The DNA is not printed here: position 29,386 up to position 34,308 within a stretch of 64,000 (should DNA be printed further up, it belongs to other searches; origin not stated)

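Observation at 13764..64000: Hybrid FAAL-PKS-NRPS assembly line of about 50 kb in two divergent operons, incomplete at the window edge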

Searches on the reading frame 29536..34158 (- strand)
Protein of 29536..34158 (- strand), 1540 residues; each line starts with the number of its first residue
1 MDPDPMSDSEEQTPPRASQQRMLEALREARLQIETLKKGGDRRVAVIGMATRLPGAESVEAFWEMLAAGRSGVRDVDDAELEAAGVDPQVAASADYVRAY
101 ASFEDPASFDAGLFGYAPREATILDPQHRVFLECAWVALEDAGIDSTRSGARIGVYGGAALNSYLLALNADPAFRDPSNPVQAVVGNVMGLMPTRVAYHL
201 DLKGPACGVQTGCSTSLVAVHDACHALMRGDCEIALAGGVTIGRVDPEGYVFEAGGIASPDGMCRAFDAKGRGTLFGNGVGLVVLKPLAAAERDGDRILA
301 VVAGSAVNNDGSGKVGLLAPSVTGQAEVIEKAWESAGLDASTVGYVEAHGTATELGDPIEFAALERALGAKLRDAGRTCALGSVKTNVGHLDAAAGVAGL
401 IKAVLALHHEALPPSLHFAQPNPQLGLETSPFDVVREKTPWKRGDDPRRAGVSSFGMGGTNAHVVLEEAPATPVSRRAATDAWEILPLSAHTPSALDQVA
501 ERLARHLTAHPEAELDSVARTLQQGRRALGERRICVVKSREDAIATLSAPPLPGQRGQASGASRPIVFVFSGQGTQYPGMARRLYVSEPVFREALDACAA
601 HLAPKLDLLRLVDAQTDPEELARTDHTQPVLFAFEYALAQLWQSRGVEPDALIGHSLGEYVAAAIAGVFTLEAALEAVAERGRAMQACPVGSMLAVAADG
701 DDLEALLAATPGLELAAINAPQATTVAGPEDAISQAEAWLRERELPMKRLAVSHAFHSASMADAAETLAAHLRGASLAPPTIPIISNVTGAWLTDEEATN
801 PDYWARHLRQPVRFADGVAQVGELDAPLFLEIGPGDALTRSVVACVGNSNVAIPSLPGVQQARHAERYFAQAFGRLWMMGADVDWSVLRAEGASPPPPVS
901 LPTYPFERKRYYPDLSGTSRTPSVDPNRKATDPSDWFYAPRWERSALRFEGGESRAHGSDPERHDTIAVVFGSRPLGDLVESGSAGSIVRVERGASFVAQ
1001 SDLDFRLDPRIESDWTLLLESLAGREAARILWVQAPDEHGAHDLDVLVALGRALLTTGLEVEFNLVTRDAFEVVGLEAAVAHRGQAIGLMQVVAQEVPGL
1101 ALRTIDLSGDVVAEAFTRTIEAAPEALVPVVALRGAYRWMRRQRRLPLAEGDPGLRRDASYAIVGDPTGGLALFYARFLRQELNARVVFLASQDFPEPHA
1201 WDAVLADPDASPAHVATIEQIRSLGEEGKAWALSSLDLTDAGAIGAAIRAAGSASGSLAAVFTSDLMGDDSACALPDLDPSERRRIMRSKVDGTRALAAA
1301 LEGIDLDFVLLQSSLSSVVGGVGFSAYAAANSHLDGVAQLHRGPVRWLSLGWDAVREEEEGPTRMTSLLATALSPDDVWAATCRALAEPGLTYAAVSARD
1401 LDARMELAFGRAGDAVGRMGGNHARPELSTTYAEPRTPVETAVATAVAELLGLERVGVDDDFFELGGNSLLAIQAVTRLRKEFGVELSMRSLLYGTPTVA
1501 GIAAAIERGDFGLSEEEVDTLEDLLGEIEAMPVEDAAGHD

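Call 5: search_protein_families(library=pfam, proteins=[window:29536-34158:-], max_evalue=0.00001)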
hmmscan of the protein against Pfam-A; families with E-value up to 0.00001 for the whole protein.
window:29536-34158:- (1540 aa): 8 families
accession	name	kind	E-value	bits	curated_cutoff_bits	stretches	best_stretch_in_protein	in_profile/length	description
PF00109.32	ketoacyl-synt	-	4.4e-65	220.2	20.8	1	42-290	2-251/252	Beta-ketoacyl synthase, N-terminal domain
PF00698.26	Acyl_transf_1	-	1.2e-58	199.6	32.7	1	567-847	1-280/319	Acyl transferase domain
PF02801.28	Ketoacyl-synt_C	-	3.6e-41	140.3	20.8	1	299-418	1-118/119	Beta-ketoacyl synthase, C-terminal domain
PF16197.11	KAsynt_C_assoc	-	1.1e-20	74.5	33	1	421-517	1-94/111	Ketoacyl-synthetase C-terminal extension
PF08659.16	KR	-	1.1e-19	71.4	22.6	1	1160-1356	2-179/180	KR domain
PF22621.2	CurL-like_PKS_C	-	8.9e-18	64.5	27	1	485-547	2-64/64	CurL-like, PKS C-terminal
PF00550.31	PP-binding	-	5.5e-16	59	20.8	1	1442-1506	2-67/67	Phosphopantetheine attachment site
PF22336.2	RhiE-like_linker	-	3.9e-14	52.8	27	1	488-549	2-62/67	RhiE-like, KS-MAT linker domain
